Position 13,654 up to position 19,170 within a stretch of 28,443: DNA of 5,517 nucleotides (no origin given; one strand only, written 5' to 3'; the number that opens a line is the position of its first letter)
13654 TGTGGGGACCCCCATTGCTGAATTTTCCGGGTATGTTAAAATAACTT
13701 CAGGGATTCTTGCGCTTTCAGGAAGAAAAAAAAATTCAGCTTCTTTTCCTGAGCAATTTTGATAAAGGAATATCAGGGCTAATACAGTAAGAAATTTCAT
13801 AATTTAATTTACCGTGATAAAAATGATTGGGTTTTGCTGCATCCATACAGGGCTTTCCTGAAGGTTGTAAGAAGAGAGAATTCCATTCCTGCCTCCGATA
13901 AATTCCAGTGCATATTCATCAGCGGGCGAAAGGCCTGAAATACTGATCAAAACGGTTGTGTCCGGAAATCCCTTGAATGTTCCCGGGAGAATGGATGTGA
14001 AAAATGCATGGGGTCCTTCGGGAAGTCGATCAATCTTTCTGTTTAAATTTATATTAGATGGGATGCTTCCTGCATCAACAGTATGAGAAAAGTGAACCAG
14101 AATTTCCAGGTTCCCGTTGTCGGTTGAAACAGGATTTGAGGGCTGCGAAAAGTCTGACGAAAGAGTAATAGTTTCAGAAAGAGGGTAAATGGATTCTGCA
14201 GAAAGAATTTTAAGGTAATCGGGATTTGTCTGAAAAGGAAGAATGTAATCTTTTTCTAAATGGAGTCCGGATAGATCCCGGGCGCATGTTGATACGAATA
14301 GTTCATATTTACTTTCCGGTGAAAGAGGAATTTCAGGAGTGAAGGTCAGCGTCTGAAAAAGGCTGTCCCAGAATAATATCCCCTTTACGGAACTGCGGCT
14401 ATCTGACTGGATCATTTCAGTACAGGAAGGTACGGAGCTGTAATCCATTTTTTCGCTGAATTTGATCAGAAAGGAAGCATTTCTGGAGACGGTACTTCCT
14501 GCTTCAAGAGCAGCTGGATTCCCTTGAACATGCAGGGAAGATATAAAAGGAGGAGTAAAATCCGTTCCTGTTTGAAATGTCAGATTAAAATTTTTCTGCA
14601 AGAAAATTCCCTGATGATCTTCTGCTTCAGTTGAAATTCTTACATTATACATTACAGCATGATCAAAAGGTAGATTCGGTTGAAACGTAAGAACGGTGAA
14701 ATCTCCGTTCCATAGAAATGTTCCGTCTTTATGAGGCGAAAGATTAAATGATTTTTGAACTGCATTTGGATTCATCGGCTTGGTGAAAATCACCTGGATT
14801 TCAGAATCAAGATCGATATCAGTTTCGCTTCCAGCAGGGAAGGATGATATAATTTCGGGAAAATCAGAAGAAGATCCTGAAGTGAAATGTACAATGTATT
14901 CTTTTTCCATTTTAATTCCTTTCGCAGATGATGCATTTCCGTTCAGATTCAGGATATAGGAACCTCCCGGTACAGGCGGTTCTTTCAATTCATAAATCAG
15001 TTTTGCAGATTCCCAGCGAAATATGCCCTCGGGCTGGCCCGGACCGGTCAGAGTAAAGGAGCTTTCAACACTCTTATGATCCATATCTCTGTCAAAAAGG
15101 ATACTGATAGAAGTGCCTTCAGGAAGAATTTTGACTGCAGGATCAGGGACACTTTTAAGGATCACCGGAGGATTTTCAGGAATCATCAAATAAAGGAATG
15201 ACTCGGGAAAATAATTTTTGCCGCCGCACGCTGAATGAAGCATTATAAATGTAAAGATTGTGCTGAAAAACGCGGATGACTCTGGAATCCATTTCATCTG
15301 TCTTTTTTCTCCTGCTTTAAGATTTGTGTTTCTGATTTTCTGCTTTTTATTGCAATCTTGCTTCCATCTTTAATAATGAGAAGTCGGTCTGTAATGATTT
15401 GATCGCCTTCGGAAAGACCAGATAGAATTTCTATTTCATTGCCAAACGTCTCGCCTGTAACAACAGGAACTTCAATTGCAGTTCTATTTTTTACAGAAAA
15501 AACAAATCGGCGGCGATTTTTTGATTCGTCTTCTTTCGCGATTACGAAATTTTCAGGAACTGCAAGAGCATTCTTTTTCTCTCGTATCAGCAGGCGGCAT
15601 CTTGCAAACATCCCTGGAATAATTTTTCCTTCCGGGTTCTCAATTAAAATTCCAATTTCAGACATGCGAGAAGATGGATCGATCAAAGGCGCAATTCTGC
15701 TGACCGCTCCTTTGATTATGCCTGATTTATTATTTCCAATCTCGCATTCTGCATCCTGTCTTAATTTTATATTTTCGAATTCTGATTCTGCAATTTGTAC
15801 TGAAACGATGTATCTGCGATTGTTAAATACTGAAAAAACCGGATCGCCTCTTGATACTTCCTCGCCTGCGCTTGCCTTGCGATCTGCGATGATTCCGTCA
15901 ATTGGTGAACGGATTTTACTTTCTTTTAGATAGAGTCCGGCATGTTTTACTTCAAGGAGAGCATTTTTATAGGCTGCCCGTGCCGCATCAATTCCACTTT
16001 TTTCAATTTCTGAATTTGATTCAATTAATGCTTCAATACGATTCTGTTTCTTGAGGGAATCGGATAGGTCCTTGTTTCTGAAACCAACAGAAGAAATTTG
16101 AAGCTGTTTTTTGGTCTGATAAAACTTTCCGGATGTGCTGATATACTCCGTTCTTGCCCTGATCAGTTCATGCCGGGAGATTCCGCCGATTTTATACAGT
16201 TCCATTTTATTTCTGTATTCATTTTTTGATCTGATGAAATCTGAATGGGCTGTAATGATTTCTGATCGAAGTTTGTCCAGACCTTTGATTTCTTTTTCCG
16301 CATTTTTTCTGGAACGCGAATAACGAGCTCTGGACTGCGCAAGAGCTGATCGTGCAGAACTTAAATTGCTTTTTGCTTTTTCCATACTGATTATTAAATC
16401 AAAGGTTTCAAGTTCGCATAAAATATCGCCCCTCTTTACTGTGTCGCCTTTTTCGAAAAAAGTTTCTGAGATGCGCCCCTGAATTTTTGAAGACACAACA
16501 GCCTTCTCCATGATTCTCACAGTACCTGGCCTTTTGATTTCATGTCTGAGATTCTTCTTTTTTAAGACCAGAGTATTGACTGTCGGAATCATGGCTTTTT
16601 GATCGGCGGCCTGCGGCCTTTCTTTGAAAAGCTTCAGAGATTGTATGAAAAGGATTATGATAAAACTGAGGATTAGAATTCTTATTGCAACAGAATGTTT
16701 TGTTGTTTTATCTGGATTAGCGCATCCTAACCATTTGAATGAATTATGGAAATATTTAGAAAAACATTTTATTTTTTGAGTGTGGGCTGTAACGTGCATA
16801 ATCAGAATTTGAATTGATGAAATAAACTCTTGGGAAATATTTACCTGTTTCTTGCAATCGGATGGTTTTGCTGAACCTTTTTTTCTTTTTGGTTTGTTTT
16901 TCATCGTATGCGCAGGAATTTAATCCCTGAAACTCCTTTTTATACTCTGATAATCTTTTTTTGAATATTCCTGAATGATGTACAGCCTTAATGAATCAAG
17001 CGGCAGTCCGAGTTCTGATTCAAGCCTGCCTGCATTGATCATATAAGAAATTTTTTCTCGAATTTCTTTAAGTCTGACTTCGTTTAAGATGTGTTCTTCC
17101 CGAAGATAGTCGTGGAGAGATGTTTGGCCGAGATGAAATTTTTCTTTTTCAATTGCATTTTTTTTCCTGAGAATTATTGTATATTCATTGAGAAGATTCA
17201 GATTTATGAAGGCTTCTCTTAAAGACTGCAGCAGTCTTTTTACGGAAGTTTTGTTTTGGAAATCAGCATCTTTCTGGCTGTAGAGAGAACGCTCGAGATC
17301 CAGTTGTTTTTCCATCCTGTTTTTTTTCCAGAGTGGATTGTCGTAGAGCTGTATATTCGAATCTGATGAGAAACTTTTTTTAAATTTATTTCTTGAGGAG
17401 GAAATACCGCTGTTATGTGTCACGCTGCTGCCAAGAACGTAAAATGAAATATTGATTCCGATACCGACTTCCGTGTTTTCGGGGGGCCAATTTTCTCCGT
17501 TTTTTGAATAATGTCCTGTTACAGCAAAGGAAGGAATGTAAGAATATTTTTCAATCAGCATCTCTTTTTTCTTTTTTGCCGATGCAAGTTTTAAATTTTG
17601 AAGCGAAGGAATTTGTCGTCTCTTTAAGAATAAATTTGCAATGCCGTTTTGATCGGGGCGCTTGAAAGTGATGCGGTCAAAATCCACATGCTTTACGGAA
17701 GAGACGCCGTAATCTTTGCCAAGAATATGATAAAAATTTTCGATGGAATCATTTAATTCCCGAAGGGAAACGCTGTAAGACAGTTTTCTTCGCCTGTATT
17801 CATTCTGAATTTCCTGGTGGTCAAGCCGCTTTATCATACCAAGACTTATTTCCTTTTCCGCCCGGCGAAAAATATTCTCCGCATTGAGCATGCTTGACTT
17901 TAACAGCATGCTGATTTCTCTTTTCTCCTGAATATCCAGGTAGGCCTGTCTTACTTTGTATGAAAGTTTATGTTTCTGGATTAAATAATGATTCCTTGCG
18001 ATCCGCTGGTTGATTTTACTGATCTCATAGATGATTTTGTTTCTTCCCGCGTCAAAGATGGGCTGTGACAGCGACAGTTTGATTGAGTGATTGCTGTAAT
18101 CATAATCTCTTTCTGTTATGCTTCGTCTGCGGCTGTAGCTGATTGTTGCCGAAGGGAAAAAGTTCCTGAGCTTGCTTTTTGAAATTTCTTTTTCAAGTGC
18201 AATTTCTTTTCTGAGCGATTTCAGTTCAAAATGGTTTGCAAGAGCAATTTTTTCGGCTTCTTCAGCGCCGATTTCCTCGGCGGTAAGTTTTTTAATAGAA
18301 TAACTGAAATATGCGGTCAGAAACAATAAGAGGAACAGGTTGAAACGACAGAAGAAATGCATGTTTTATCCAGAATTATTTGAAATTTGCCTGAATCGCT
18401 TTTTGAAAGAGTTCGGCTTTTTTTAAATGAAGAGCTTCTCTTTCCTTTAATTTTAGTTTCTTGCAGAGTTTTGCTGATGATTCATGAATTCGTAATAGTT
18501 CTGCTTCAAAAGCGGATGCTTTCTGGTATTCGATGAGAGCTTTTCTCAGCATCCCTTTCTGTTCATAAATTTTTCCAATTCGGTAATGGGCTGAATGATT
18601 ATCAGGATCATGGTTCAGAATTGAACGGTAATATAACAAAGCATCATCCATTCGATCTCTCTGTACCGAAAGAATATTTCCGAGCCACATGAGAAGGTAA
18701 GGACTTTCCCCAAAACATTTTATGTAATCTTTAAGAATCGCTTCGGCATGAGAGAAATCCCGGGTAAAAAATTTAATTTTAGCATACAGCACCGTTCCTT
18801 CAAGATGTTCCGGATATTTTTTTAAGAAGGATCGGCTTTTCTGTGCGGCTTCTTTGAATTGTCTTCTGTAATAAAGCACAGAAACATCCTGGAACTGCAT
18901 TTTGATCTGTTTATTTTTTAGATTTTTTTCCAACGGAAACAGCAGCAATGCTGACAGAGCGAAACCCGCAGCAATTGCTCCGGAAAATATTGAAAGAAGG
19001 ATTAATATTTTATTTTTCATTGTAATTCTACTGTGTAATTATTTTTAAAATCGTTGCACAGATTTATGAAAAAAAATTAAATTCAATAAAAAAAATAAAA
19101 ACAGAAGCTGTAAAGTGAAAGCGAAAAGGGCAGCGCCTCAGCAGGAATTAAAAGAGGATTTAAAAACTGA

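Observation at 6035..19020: Seven-gene RND tripartite operon with two Ig-repeat lipoproteins and a TPR protein built in: candidate export or surface-assembly system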

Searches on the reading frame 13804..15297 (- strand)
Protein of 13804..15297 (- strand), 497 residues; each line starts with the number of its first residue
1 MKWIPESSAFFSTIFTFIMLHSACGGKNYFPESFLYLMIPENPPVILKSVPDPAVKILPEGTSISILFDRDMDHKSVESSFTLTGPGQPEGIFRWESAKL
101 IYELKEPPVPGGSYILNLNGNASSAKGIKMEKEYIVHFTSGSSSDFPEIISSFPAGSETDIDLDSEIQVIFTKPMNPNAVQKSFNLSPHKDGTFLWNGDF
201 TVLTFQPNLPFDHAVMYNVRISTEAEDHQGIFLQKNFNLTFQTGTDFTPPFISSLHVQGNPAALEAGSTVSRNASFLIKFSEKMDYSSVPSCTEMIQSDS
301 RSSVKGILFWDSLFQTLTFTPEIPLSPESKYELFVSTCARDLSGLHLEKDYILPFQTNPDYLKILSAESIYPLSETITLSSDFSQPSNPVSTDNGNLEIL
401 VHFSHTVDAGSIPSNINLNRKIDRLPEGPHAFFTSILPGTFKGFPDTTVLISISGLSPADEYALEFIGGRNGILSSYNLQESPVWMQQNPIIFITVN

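Call 3: search_protein_families(library=pfam, proteins=[window:13804-15297:-], max_evalue=0.01)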
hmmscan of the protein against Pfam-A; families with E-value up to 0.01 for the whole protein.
window:13804-15297:- (497 aa): 1 family
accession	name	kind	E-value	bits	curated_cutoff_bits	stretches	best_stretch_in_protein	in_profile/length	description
PF13205.12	Big_5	-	7.7e-31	107.4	23.6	3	147-243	5-105/105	Bacterial Ig-like domain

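Call 4: search_protein_families(library=ncbifam, proteins=[window:13804-15297:-], max_evalue=0.01)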
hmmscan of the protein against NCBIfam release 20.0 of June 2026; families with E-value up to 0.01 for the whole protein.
window:13804-15297:- (497 aa): 0 families

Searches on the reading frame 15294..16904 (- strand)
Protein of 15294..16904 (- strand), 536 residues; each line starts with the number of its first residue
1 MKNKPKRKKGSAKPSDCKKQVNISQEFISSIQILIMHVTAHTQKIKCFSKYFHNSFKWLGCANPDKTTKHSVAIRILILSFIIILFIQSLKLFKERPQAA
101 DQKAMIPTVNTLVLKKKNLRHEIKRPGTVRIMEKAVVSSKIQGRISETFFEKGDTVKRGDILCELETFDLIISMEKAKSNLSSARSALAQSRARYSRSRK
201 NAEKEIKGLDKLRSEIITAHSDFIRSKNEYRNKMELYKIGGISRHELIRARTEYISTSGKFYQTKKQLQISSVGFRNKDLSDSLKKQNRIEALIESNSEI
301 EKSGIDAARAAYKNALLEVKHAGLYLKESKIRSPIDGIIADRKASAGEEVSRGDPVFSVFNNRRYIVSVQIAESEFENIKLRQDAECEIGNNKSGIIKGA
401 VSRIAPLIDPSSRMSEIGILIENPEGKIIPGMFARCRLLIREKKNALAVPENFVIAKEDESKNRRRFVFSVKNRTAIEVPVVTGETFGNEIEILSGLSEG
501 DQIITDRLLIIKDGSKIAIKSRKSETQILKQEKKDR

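Call 3: search_protein_families(library=pfam, proteins=[window:15294-16904:-], max_evalue=0.01)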
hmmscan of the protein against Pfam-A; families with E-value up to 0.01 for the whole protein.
window:15294-16904:- (536 aa): 5 families
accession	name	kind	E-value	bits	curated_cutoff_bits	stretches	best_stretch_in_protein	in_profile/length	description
PF16576.10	HlyD_D23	-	3.7e-25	88.9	30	2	313-434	93-214/214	Barrel-sandwich domain of CusB or HlyD membrane-fusion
PF13437.12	HlyD_3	-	5.6e-15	56.4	22.2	1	330-431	1-106/106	HlyD family secretion protein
PF12700.13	HlyD_2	-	9.7e-11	41.5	25.1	2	107-217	38-145/416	HlyD family secretion protein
PF00364.28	Biotin_lipoyl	-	6.8e-06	26.3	22.1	1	142-167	13-38/73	Biotin-requiring enzyme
PF13533.13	Biotin_lipoyl_2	-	4.5e-05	23.6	29.8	1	137-165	3-31/32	Biotin-lipoyl like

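Call 4: search_protein_families(library=ncbifam, proteins=[window:15294-16904:-], max_evalue=0.01)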
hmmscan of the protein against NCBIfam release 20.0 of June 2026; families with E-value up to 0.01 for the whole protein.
window:15294-16904:- (536 aa): 24 families
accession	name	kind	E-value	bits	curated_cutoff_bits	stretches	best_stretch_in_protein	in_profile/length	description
TIGR01730.1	RND_mfp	subfamily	1.1e-56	192.1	94.9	2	276-519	76-321/322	efflux RND transporter periplasmic adaptor subunit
TIGR00999.1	8a0102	subfamily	1.2e-36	126.2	319.3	1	300-509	62-268/271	CzcB/NccB family metal efflux transporter periplasmic adaptor subunit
TIGR00998.1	8a0101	subfamily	6.1e-31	107.6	390.8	1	135-389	43-265/334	EmrA/EmrK family multidrug efflux transporter periplasmic adaptor subunit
NF033138.2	RND-peri-MexC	equivalog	5.3e-20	71.9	625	2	101-198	30-127/375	MexC family multidrug efflux RND transporter periplasmic adaptor subunit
NF002939.0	PRK03598.1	equivalog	1.4e-18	67.1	393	2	127-284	38-185/332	secretion protein HlyD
NF008589.1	PRK11556.1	equivalog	8.1e-18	64.5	391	2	301-519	165-387/392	MdtA/MuxA family multidrug efflux RND transporter periplasmic adaptor subunit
TIGR02971.1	heterocyst_DevB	subfamily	2.8e-17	63.1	129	1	137-409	19-283/327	ABC exporter membrane fusion protein, DevB family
NF045680.1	DiMtlExpIhpB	equivalog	3.7e-17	62.3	450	1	326-512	135-315/326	divalent metal ion exporter adaptor subunit IhpB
NF007785.0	PRK10476.1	equivalog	2e-16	59.8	376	2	303-405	183-285/347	multidrug transporter subunit MdtN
NF007132.1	PRK09578.1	equivalog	1.2e-15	57.1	512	2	409-527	269-383/396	MexX/AxyX family multidrug efflux RND transporter periplasmic adaptor subunit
NF033834.1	RND_adapt_MexA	exception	1.1e-14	54.4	750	2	417-517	261-358/373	multidrug efflux RND transporter periplasmic adaptor subunit MexA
NF011715.0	PRK15136.1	equivalog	2.4e-14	52.8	563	1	135-386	62-273/390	multidrug efflux MFS transporter periplasmic adaptor subunit EmrA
NF038010.1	ABC_adapt_DarC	equivalog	9.2e-14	51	450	2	328-505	230-402/417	darobactin export ABC transporter periplasmic adaptor subunit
NF007362.0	PRK09859.1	equivalog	1.2e-13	50.9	738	2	84-198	11-125/385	multidrug transporter subunit MdtE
NF011604.1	PRK15030.1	equivalog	4.9e-12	45.5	765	1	308-520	153-376/397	multidrug efflux RND transporter periplasmic adaptor subunit AcrA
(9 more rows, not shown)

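Call 50: search_solved_structures(query=window:15294-16904:-, max_evalue=0.001, show_alignments=1)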
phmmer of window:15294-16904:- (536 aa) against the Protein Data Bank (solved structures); distinct sequences matched with E-value up to 0.001: 22.
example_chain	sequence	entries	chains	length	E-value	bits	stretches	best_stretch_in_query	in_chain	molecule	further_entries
20yy_D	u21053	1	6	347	6.5e-20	74.6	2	307-526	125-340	Multidrug efflux RND transporter periplasmic adaptor subunit MexJ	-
9j3d_D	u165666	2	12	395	2e-17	66.4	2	290-521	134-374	RND efflux system, MexC-like protein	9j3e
4dk1_A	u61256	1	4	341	1.3e-15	60.4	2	290-507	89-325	Putative MacA, Multidrug resistance protein mexA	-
3lnn_A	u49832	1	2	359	4.9e-15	58.5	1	330-514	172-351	Membrane fusion protein (MFP) heavy metal cation efflux ZneB (CzcB-like)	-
4dk0_A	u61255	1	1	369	8.9e-15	57.6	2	301-507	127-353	Putative MacA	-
6vej_P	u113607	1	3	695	7.5e-14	54.6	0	111-226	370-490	Probable Resistance-Nodulation-Cell Division (RND) efflux membrane fusion protein,Probable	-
4kks_A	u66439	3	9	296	2.7e-13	52.7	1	318-522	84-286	Membrane fusion protein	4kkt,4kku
2v4d_A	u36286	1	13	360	1.1e-12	50.8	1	293-522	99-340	MULTIDRUG RESISTANCE PROTEIN MEXA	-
6iok_I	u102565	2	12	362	1.1e-12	50.8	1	293-522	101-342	Multidrug resistance protein MexA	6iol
1t5e_A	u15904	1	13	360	1.1e-12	50.7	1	292-522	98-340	Multidrug resistance protein mexA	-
1vf7_A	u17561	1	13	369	1.1e-12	50.7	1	293-522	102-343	Multidrug resistance protein mexA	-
6ta5_D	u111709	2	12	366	1.2e-12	50.6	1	292-522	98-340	MexA family multidrug efflux RND transporter periplasmic adaptor subunit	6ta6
9tg4_D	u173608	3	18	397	3.2e-11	45.9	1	307-518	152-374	Multidrug efflux pump subunit AcrA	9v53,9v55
5v5s_D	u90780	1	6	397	3.4e-11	45.8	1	307-518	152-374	Multidrug efflux pump subunit AcrA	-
5ng5_E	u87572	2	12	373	1.5e-10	43.7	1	307-518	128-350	Multidrug efflux pump subunit AcrA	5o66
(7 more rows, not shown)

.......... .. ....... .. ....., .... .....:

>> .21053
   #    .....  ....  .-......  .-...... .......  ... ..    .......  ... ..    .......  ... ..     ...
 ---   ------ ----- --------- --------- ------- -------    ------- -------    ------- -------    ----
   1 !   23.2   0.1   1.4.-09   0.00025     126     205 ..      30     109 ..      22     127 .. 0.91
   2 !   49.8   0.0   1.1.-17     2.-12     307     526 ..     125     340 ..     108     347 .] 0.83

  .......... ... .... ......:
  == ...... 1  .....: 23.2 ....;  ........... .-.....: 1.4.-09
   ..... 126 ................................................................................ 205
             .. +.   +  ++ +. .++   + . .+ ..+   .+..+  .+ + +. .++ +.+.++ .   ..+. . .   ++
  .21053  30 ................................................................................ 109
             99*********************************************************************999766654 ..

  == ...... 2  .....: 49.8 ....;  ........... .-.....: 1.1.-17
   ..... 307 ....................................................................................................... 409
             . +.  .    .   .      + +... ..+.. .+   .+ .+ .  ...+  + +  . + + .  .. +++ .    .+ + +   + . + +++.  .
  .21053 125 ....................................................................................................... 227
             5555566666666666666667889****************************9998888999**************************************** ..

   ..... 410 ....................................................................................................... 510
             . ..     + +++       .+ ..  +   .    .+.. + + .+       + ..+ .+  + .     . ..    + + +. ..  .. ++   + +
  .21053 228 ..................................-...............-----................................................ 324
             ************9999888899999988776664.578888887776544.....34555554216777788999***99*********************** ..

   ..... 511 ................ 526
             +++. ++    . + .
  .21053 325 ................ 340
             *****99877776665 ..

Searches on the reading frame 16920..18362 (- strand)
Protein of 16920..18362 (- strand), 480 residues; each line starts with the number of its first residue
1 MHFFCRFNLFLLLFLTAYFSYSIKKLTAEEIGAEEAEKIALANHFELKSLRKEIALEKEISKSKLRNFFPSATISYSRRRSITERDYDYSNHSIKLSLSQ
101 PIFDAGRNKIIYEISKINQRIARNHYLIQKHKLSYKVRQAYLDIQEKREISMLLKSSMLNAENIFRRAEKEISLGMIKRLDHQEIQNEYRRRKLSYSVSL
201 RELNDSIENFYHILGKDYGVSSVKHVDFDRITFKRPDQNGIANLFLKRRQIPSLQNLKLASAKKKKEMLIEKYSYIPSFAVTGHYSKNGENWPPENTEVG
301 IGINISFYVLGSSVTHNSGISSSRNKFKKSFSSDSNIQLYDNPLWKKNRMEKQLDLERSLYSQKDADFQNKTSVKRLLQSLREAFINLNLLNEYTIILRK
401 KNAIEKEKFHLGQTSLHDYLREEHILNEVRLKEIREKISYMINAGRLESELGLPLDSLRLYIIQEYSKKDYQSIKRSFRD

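Call 3: search_protein_families(library=pfam, proteins=[window:16920-18362:-], max_evalue=0.01)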
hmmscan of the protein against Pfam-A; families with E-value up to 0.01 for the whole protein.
window:16920-18362:- (480 aa): 1 family
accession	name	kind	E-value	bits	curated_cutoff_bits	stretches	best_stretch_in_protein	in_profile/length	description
PF02321.23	OEP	-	6e-27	95.1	22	1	34-215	2-187/187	Outer membrane efflux protein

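Call 4: search_protein_families(library=ncbifam, proteins=[window:16920-18362:-], max_evalue=0.01)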
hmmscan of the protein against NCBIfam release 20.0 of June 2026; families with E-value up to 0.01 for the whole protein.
window:16920-18362:- (480 aa): 1 family
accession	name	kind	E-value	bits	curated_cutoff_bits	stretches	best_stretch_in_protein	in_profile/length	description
TIGR01844.1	type_I_sec_TolC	subfamily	9.8e-15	54.4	225.15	1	35-291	7-265/414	TolC family outer membrane protein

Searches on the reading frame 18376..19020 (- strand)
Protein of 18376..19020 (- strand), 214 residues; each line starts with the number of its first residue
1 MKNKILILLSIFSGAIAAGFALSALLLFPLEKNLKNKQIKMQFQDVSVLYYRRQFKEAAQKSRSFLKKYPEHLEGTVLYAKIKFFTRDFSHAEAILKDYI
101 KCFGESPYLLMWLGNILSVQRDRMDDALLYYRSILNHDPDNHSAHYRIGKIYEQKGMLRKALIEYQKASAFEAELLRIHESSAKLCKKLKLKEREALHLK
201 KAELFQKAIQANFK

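Call 3: search_protein_families(library=pfam, proteins=[window:18376-19020:-], max_evalue=0.01)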
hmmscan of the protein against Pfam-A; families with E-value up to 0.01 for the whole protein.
window:18376-19020:- (214 aa): 12 families
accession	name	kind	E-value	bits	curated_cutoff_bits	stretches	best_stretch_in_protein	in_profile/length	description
PF14559.12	TPR_19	-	9.6e-10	39.1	25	1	120-172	3-55/68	Tetratricopeptide repeat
PF13428.12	TPR_14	-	2.7e-08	34.1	23.5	0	111-150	5-43/44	Tetratricopeptide repeat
PF07719.23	TPR_2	-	4.7e-07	29.9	27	1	144-168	3-27/34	Tetratricopeptide repeat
PF13432.12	TPR_16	-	5.3e-07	30.4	32.7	1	122-168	11-57/65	Tetratricopeptide repeat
PF24575.1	TPR_Slam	-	6.9e-06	26.9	35.2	1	69-148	11-87/104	Surface lipoprotein assembly modifier, N-terminal TPR repeats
PF13431.12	TPR_17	-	1.4e-05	25.4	24.4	1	130-162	1-33/34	Tetratricopeptide repeat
PF13414.12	TPR_11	-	3.6e-05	23.8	26.8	1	120-156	6-42/42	TPR repeat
PF13174.12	TPR_6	-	7.3e-05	23.6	26.3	0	49-71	9-32/33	Tetratricopeptide repeat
PF00515.34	TPR_1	-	0.00024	21.2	27.8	1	144-168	3-27/34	Tetratricopeptide repeat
PF13181.12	TPR_8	-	0.0021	18.5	25.7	0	143-168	2-27/34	Tetratricopeptide repeat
PF25064.1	ARM_TT21_5th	-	0.0041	17.9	27.8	0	117-190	10-81/117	TT21 fifth ARM repeats domain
PF25060.1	ARM_TT21_2nd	-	0.0074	16.2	27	0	56-101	205-250/270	Tetratricopeptide repeat protein 21 second ARM domain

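Call 4: search_protein_families(library=ncbifam, proteins=[window:18376-19020:-], max_evalue=0.01)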
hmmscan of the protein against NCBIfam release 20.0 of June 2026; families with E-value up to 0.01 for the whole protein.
window:18376-19020:- (214 aa): 9 families
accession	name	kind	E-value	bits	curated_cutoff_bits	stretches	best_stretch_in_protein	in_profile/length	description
TIGR02917.1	PEP_TPR_lipo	equivalog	3.3e-11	41.8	312.2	2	34-144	222-331/899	XrtA/PEP-CTERM system TPR-repeat protein PrsT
NF047371.1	FlcA_CTERM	equivalog_domain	1.8e-08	33.3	300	2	52-101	168-218/646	periplasmic flagellar collar protein FlcA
TIGR02795.1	tol_pal_ybgF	equivalog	1.9e-08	34.9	90.1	0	84-161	13-95/119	tol-pal system protein YbgF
NF040959.1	MamA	equivalog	1e-05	25.1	200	1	119-202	116-199/204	magnetosome protein MamA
NF008068.0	PRK10803.1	equivalog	7.1e-05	22.9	383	1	91-168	161-243/263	cell division protein CpoB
TIGR03939.1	PGA_TPR_OMP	equivalog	7.6e-05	21.1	366.65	1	53-154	100-200/800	poly-beta-1,6 N-acetyl-D-glucosamine export porin PgaA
NF033758.1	gliding_GltE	equivalog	0.00015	20.9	225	1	118-201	266-349/411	adventurous gliding motility TPR repeat lipoprotein GltE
TIGR02521.1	type_IV_pilW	equivalog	0.00029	20.5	154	0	125-172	48-95/234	type IV pilus biogenesis/stability protein PilW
NF033920.0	C39_PA2778_fam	equivalog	0.00061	19.3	150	0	90-171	173-253/255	PA2778 family cysteine peptidase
